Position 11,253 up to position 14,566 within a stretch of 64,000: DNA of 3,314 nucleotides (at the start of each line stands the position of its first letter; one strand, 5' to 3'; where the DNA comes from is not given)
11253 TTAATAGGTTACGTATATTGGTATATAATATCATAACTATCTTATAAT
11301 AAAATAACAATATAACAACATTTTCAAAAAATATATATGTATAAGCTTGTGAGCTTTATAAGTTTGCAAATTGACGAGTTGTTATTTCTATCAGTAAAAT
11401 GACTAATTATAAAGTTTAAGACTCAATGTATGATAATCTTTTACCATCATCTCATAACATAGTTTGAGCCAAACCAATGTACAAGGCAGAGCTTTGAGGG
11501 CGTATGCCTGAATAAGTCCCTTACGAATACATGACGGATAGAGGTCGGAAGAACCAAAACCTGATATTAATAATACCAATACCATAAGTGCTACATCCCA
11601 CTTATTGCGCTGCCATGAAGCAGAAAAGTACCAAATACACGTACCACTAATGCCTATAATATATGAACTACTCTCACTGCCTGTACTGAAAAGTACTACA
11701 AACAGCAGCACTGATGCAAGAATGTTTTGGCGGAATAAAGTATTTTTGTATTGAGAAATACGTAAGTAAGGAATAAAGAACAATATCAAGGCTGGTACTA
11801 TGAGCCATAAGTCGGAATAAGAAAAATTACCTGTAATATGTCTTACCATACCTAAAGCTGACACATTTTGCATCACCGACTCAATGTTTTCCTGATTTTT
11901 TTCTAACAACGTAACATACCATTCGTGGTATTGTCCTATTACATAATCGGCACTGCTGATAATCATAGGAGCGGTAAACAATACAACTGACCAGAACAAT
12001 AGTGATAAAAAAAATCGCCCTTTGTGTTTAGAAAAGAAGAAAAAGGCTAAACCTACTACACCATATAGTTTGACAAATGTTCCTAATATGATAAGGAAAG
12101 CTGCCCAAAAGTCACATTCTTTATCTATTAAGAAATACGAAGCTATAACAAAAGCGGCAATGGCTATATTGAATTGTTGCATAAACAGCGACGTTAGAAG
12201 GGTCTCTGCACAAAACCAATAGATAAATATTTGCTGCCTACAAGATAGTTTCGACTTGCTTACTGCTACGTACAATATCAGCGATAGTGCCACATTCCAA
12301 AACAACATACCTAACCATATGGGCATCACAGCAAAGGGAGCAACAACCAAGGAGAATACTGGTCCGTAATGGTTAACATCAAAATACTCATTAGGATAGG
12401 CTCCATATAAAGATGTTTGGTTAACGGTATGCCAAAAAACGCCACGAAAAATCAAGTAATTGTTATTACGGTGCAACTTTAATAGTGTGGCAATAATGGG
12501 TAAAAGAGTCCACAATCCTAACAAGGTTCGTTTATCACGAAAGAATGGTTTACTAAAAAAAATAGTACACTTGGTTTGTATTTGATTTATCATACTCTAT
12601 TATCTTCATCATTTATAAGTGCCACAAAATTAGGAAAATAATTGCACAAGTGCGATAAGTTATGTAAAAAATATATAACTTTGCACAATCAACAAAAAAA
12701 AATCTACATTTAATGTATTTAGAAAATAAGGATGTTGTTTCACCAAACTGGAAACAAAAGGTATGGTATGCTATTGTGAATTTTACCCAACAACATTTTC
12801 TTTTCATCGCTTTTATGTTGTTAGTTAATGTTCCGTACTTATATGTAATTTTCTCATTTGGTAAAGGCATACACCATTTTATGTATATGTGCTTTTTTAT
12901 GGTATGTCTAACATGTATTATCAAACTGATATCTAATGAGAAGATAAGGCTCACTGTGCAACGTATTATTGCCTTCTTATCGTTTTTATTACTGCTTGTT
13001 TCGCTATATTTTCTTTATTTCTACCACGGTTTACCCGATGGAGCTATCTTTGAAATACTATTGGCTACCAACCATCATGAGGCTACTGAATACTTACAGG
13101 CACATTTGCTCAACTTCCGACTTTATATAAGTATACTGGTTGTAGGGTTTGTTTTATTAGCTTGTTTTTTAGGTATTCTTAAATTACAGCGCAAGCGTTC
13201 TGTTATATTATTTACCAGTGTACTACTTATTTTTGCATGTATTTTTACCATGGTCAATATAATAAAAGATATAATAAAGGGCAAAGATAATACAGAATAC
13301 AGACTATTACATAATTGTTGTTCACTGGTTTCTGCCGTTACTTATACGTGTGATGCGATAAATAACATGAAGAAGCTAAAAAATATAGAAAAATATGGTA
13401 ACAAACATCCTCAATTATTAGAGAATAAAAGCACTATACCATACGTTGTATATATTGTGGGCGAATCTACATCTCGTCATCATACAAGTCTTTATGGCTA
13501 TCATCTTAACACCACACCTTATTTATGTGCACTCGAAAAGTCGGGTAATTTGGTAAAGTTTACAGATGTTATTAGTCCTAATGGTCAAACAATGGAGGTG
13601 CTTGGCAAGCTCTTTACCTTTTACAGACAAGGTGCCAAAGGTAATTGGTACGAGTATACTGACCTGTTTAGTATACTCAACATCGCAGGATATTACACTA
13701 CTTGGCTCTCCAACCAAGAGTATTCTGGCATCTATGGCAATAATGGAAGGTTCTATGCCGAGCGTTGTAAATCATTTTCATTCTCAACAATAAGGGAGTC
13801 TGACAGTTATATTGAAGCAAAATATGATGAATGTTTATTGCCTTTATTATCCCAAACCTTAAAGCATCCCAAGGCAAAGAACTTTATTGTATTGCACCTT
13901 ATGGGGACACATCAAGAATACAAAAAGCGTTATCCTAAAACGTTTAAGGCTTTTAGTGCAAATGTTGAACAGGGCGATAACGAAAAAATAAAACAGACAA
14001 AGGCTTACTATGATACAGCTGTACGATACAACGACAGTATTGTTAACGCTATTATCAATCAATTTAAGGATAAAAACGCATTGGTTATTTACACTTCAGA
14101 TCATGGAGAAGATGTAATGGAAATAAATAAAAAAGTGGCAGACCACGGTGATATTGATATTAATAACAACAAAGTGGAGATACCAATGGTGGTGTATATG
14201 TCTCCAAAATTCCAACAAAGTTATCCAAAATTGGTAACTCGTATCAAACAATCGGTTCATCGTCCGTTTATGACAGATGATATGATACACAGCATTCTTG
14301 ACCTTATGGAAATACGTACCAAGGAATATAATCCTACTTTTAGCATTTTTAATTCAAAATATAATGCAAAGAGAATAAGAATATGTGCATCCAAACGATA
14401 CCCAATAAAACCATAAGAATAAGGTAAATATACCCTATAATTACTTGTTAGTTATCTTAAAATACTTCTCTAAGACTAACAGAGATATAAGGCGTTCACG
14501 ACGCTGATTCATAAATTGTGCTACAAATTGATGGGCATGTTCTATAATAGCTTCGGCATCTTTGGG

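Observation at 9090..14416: Lgm/Arn-like amino-sugar decoration module (ArnD-like deacetylase + ArnC/GtrB-like GT2 + GtrA + GT-C-like membrane protein) beside an EptA-like phosphoethanolamine transferase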

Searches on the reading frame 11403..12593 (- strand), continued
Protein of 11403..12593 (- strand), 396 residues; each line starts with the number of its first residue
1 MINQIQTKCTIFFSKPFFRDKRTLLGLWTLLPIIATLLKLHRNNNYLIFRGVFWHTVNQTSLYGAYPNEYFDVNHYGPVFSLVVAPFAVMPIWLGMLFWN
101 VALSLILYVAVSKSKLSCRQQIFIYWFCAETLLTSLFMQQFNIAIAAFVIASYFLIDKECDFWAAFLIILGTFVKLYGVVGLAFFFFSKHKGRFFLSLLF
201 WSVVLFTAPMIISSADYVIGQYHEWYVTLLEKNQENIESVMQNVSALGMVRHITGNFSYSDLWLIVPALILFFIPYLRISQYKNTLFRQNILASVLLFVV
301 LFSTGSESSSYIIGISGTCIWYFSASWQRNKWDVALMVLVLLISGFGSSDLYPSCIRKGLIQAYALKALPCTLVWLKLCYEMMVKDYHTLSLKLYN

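Call 61: fold_search(model_id=the predicted structure, library=pdb)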
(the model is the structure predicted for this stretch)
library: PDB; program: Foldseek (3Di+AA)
matches with E <= 10: 240; with E <= 0.001: 6
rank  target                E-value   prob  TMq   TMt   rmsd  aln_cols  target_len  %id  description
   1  9dm7_A                5.2e-06  1.00  0.68  0.73   4.7       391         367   16  mannosyltransferase PimE in complex with Fab_E6 (released 2025-06-25)
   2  9dm5                  1.5e-05  1.00  0.65  0.67   5.3       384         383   19  Product-Bound mannosyltransferase PimE (released 2025-06-25)
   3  8imx_U                8.0e-05  1.00  0.54  0.52   7.6       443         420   12  Cryo-EM structure of GPI-T with a chimeric GPI-anchored protein (released 2023-08-16)
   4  7wld_U                3.3e-04  1.00  0.51  0.48   8.6       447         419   12  Cryo-EM structure of the human glycosylphosphatidylinositol transamidase complex at 2.53 Angstrom resolution (released 2022-04-27)
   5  7w72_U                5.9e-04  1.00  0.53  0.50   8.1       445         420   12  Structure of a human glycosylphosphatidylinositol (GPI) transamidase (released 2022-02-16)
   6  9wno_A                6.7e-04  1.00  0.61  0.59   6.5       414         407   13  Cryo-EM structure of Candida glabrata GPI mannosyltransferase I bound to Dol-P-Man (released 2025-12-03)
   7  6snh_X                1.3e-03  1.00  0.59  0.50   8.9       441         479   13  Cryo-EM structure of yeast ALG6 in complex with 6AG9 Fab and Dol25-P-Glc (released 2020-03-11)
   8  5ezm                  7.2e-03  1.00  0.40  0.32  14.8       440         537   13  Crystal Structure of ArnT from Cupriavidus metallidurans in the apo state (released 2016-02-17)
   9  9s6r_A                9.9e-03  1.00  0.57  0.59   6.4       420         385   13  Ternary cryo-EM structure of yeast ALG3 with Dol25-PP-GlcNAc2Man5, Dol25-P-Man, and Fab (released 2026-03-18)
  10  7bvc_A                1.8e-02  1.00  0.42  0.20  11.7       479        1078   14  Cryo-EM structure of Mycobacterium smegmatis arabinosyltransferase EmbA-EmbB-AcpM2 in complex with ethambutol (released 2020-04-29)
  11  7bve_A                1.9e-02  1.00  0.42  0.20  15.3       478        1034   12  Cryo-EM structure of Mycobacterium smegmatis arabinosyltransferase EmbC2-AcpM2 in complex with ethambutol (released 2020-04-29)
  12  7bvh_A                8.0e-02  0.97  0.38  0.18  13.4       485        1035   12  Crystal structure of arabinosyltransferase EmbC2-AcpM2 complex from Mycobacterium smegmatis complexed with di-arabinos (released 2020-04-29)
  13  7bx8_A                1.0e-01  0.80  0.30  0.14  15.8       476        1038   12  Mycobacterium smegmatis arabinosyltransferase complex EmbB2-AcpM2 in symmetric "resting state" (released 2020-05-27)
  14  7bvc_B                1.5e-01  0.90  0.33  0.15  15.6       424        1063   11  Cryo-EM structure of Mycobacterium smegmatis arabinosyltransferase EmbA-EmbB-AcpM2 in complex with ethambutol (released 2020-04-29)
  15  6x0o                  2.0e-01  0.75  0.32  0.14  16.7       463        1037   12  Single-Particle Cryo-EM Structure of Arabinosyltransferase EmbB from Mycobacterium smegmatis (released 2020-06-10)
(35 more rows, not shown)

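Call 64: find_homologous_proteins(query=L074:8001-9185:+)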
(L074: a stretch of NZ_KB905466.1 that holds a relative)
Query L074:8001-9185:+ (394 aa): 6773 proteins with E <= 0.001 among 8000 candidates; the best 120 are listed.
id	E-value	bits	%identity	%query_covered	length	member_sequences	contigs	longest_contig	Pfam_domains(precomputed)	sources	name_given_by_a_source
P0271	4.2e-261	884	100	100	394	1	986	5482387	PF09594.17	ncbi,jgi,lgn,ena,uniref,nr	ncbi:glycosyltransferase family 87 protein [Bacteroides salyersiae]|jgi:hypothetical protein|uniref:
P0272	6.2e-261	884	100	100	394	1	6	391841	PF09594.17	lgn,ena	-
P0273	6.2e-261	884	100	100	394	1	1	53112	PF09594.17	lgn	-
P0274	9.8e-261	883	100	100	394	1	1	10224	PF09594.17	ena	-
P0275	9.8e-261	883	100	100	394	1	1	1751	PF09594.17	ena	-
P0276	9.9e-261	883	100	100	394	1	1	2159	PF09594.17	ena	-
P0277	1.1e-260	883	100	100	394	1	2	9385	PF09594.17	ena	-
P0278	1.3e-260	883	100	100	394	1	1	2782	PF09594.17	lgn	-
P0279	1.6e-260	882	100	100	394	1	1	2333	PF09594.17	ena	-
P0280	1.7e-260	882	100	100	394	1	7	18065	PF09594.17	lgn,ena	-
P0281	1.7e-260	882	100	100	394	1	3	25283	PF09594.17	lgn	-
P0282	1.7e-260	882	100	100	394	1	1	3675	PF09594.17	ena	-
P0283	1.8e-260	882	100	100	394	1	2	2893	PF09594.17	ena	-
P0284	1.8e-260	882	100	100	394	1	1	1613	PF09594.17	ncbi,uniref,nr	ncbi:DUF2029 domain-containing protein [Bacteroides salyersiae]|uniref:DUF2029 domain-containing pro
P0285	1.8e-260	882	100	100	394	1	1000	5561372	PF09594.17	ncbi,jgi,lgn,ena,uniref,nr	ncbi:DUF2029 domain-containing protein [Bacteroides salyersiae]|jgi:hypothetical protein|uniref:DUF2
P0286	1.8e-260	882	100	100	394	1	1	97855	PF09594.17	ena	-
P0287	1.8e-260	882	99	100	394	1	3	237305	PF09594.17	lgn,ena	-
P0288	2.3e-260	882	99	100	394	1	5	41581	PF09594.17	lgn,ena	-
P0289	2.3e-260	882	99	100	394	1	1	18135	PF09594.17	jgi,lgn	-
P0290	2.4e-260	882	100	100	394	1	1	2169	PF09594.17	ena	-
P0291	2.6e-260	882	100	100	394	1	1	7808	PF09594.17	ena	-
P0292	2.6e-260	882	100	100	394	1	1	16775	PF09594.17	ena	-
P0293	2.6e-260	882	100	100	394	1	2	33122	PF09594.17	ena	-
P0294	2.7e-260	882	99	100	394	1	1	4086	PF09594.17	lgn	-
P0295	2.7e-260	882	99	100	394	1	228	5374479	PF09594.17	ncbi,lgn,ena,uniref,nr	ncbi:DUF2029 domain-containing protein [Bacteroides salyersiae]|uniref:glycosyltransferase family 87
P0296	2.7e-260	882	99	100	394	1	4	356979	PF09594.17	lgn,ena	-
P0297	2.7e-260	882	100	100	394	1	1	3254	PF09594.17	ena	-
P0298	2.8e-260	882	100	100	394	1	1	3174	PF09594.17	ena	-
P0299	3.1e-260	881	100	100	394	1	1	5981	PF09594.17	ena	-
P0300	3.3e-260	881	100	100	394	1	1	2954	PF09594.17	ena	-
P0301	3.5e-260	881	100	100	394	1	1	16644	PF09594.17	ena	-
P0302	3.6e-260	881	99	100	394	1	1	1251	PF09594.17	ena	-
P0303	3.6e-260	881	99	100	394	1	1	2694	PF09594.17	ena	-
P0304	4.2e-260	881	99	100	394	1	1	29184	PF09594.17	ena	-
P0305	4.3e-260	881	99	100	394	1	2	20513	PF09594.17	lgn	-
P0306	4.3e-260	881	99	100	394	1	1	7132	PF09594.17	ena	-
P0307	4.3e-260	881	99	100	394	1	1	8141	PF09594.17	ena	-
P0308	4.3e-260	881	99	100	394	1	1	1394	PF09594.17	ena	-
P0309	4.5e-260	881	99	100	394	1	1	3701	PF09594.17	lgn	-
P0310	4.6e-260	881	99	100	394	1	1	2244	PF09594.17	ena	-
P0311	4.6e-260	881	99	100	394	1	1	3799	PF09594.17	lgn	-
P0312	4.6e-260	881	99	100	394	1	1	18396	PF09594.17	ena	-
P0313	4.8e-260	881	99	100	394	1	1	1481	PF09594.17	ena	-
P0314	4.9e-260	881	99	100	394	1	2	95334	PF09594.17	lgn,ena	-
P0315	4.9e-260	881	99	100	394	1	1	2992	PF09594.17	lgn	-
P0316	4.9e-260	881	100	100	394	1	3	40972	PF09594.17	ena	-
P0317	5.0e-260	881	100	100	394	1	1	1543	PF09594.17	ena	-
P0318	5.3e-260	881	99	100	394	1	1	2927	PF09594.17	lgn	-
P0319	5.3e-260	881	99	100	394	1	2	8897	PF09594.17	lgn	-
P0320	5.7e-260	881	99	100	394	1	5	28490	PF09594.17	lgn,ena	-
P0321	5.7e-260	881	99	100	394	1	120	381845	PF09594.17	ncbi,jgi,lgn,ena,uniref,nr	ncbi:glycosyltransferase family 87 protein [uncultured Bacteroides sp.]|jgi:glycoside transferase, f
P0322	5.7e-260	881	99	100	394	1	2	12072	PF09594.17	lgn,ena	-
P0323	6.0e-260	881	100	100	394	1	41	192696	PF09594.17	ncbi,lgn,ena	-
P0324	6.3e-260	880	99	100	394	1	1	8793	PF09594.17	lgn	-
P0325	6.3e-260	880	99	100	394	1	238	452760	PF09594.17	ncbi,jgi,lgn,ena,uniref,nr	ncbi:DUF2029 domain-containing protein [Bacteroides salyersiae]|uniref:glycosyltransferase family 87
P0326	6.7e-260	880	99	100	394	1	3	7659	PF09594.17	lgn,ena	-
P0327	6.7e-260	880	99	100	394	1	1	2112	PF09594.17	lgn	-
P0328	7.1e-260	880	99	100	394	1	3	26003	PF09594.17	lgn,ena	-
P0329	7.1e-260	880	99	100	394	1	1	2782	PF09594.17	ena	-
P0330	7.1e-260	880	99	100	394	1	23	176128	PF09594.17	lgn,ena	-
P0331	7.1e-260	880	99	100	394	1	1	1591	PF09594.17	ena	-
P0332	7.1e-260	880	99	100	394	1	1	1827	PF09594.17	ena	-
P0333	7.1e-260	880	99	100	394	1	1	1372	PF09594.17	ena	-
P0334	7.2e-260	880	99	100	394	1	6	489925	PF09594.17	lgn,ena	-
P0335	7.3e-260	880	99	100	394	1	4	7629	PF09594.17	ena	-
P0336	7.7e-260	880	99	100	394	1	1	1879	PF09594.17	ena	-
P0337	7.8e-260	880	99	100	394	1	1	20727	PF09594.17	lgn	-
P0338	8.5e-260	880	99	100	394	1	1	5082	PF09594.17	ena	-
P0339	8.5e-260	880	99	100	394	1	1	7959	PF09594.17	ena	-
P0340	8.8e-260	880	99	100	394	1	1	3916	PF09594.17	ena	-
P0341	9.8e-260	880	99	100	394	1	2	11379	PF09594.17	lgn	-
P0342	9.9e-260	880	99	100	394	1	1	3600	PF09594.17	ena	-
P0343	1.0e-259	880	99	100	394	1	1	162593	PF09594.17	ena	-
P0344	1.0e-259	880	99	100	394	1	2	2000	PF09594.17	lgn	-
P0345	1.0e-259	880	99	100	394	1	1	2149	PF09594.17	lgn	-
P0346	1.0e-259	880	99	100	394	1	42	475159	PF09594.17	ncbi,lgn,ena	-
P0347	1.0e-259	880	99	100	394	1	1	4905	PF09594.17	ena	-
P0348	1.1e-259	880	99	100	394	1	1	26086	PF09594.17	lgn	-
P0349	1.1e-259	880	99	100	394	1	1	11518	PF09594.17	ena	-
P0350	1.1e-259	880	99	100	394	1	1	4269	PF09594.17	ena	-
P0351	1.1e-259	880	99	100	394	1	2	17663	PF09594.17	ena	-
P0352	1.1e-259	880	99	100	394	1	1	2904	PF09594.17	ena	-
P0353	1.1e-259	880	100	100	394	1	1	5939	PF09594.17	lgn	-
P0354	1.2e-259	880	99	100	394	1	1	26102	PF09594.17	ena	-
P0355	1.2e-259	880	99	100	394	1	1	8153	PF09594.17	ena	-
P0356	1.2e-259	879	100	100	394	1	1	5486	PF09594.17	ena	-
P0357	1.2e-259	879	99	100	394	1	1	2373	PF09594.17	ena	-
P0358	1.3e-259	879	99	100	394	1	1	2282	PF09594.17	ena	-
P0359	1.3e-259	879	99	100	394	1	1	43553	PF09594.17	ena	-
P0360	1.4e-259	879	99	100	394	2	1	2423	PF09594.17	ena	-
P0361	1.4e-259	879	99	100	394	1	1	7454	PF09594.17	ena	-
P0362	1.5e-259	879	99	100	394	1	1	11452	PF09594.17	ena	-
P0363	1.5e-259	879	99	100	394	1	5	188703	PF09594.17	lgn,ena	-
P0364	1.6e-259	879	99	100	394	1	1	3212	PF09594.17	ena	-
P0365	1.6e-259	879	100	100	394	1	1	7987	PF09594.17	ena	-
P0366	1.7e-259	879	99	100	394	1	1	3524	PF09594.17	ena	-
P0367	1.9e-259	879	99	100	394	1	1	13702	PF09594.17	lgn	-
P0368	1.9e-259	879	99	100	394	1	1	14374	PF09594.17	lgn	-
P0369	1.9e-259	879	99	100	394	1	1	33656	PF09594.17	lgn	-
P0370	2.0e-259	879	99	100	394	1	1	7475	PF09594.17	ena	-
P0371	2.0e-259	879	99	100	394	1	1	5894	PF09594.17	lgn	-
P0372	2.2e-259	879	99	100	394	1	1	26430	PF09594.17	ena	-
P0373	2.2e-259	879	99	100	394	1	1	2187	PF09594.17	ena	-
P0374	2.2e-259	879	99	100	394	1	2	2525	PF09594.17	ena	-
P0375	2.3e-259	879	99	100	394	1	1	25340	PF09594.17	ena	-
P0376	2.4e-259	879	99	100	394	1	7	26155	PF09594.17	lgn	-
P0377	2.5e-259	878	99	100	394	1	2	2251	PF09594.17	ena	-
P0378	2.5e-259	878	99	100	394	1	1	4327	PF09594.17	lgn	-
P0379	2.6e-259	878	99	100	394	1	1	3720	PF09594.17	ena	-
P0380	2.6e-259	878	99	100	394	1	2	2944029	PF09594.17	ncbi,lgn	-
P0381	2.6e-259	878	99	100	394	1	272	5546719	PF09594.17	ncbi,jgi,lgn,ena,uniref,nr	ncbi:Glycosyltransferase family 87 [Bacteroides salyersiae]|jgi:glycoside transferase, family 2|unir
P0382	2.6e-259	878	99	100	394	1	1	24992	PF09594.17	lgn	-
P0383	2.6e-259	878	99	100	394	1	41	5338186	PF09594.17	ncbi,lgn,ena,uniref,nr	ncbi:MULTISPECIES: glycosyltransferase family 87 protein [Bacteroides]|uniref:glycosyltransferase fa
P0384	2.6e-259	878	99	100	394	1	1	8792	PF09594.17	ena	-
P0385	2.6e-259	878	99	100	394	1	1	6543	PF09594.17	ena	-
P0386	2.7e-259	878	99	100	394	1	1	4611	PF09594.17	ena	-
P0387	2.7e-259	878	99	100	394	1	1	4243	PF09594.17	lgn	-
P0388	2.9e-259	878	99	100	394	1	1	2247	PF09594.17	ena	-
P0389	2.9e-259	878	99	100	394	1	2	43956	PF09594.17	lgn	-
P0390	3.1e-259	878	99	100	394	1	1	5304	PF09594.17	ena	-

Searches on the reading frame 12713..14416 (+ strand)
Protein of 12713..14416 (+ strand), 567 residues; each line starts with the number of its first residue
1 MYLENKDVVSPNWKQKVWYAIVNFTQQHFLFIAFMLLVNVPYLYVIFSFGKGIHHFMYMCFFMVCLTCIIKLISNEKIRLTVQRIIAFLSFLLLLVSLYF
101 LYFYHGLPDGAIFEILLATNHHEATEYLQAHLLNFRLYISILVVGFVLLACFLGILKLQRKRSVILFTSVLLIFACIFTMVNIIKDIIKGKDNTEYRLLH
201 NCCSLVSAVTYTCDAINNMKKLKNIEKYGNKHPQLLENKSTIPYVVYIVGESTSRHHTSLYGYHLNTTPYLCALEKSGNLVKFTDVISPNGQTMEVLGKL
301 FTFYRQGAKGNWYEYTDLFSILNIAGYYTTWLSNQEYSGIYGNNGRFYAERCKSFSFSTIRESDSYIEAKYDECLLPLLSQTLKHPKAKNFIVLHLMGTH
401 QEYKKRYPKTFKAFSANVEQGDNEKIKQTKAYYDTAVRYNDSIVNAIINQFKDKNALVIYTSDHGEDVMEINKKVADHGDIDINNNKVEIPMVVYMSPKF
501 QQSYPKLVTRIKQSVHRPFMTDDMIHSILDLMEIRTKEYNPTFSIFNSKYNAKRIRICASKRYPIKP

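Call 3: search_protein_families(library=pfam, proteins=[window:12713-14416:+], max_evalue=0.01)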
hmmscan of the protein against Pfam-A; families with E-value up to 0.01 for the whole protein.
window:12713-14416:+ (567 aa): 3 families
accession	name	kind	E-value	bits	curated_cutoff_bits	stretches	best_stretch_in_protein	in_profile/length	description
PF00884.28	Sulfatase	-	1.1e-46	160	25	1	243-533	1-300/301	Sulfatase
PF08019.17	EptA_B_N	-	4e-05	24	22.3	1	67-183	6-113/152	Phosphoethanolamine transferase EptA/EptB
PF15924.11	ALG11_N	-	0.0025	18.3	29.8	1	446-565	27-141/209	ALG11 mannosyltransferase N-terminus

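Call 4: search_protein_families(library=ncbifam, proteins=[window:12713-14416:+], max_evalue=0.01)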
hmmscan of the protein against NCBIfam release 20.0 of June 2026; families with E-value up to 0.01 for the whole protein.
window:12713-14416:+ (567 aa): 20 families
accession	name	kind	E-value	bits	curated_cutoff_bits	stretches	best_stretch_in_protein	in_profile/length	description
NF007933.0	PRK10649.1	subfamily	2.1e-71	241.2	404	1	21-557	11-553/577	phosphoethanolamine transferase CptA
NF012179.0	CptA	domain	4.7e-63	213.7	900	1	28-556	6-540/556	phosphoethanolamine transferase CptA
NF028537.1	P_eth_NH2_trans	domain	3.7e-44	151.1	500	1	30-546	12-526/527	phosphoethanolamine--lipid A transferase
NF007160.0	PRK09598.1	equivalog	2.5e-36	125.1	561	1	30-549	22-521/523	phosphoethanolamine--lipid A transferase EptA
NF008619.0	PRK11598.1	equivalog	5.3e-31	107.7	660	1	22-547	14-540/546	phosphoethanolamine transferase EptA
NF008593.0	PRK11560.1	equivalog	1.3e-30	106.2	493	1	54-503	47-503/563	kdo(2)-lipid A phosphoethanolamine 7''-transferase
NF033463.1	polymyxin_MCR5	exception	3.3e-26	92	1250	1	55-546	53-538/547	MCR-5 family phosphoethanolamine--lipid A transferase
NF033409.0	poly_MCR3_broad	equivalog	2.4e-25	89.1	1075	1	29-547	11-531/535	MCR-3-related phosphoethanolamine--lipid A transferase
NF033408.5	polymyxin_MCR3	exception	2.6e-23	82.4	1225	1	29-549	17-537/540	MCR-3 family phosphoethanolamine--lipid A transferase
NF047438.1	polymyxin_MCR12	exception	3e-22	78.7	1200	1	244-541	238-535/548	MCR-12 family phosphoethanolamine--lipid A transferase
NF033669.1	polymyxin_MCR8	exception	1.9e-21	76.6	1250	1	14-547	13-542/565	MCR-8 family phosphoethanolamine--lipid A transferase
NF033671.1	polymyxin_MCR7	exception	1.2e-18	67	1250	1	245-547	230-533/539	MCR-7 family phosphoethanolamine--lipid A transferase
NF053859.1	polymyxin_MCR13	exception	1.7e-18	66.8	1250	1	31-547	17-535/541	MCR-13 family phosphoethanolamine--lipid A transferase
NF033836.1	polymyxin_MCR9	exception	2.9e-16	59.2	1240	1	30-547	16-535/539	MCR-9 family phosphoethanolamine--lipid A transferase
NF033862.2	polymyxin_MCR10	exception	1.1e-14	54.1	1250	1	30-547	16-535/539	MCR-10 family phosphoethanolamine--lipid A transferase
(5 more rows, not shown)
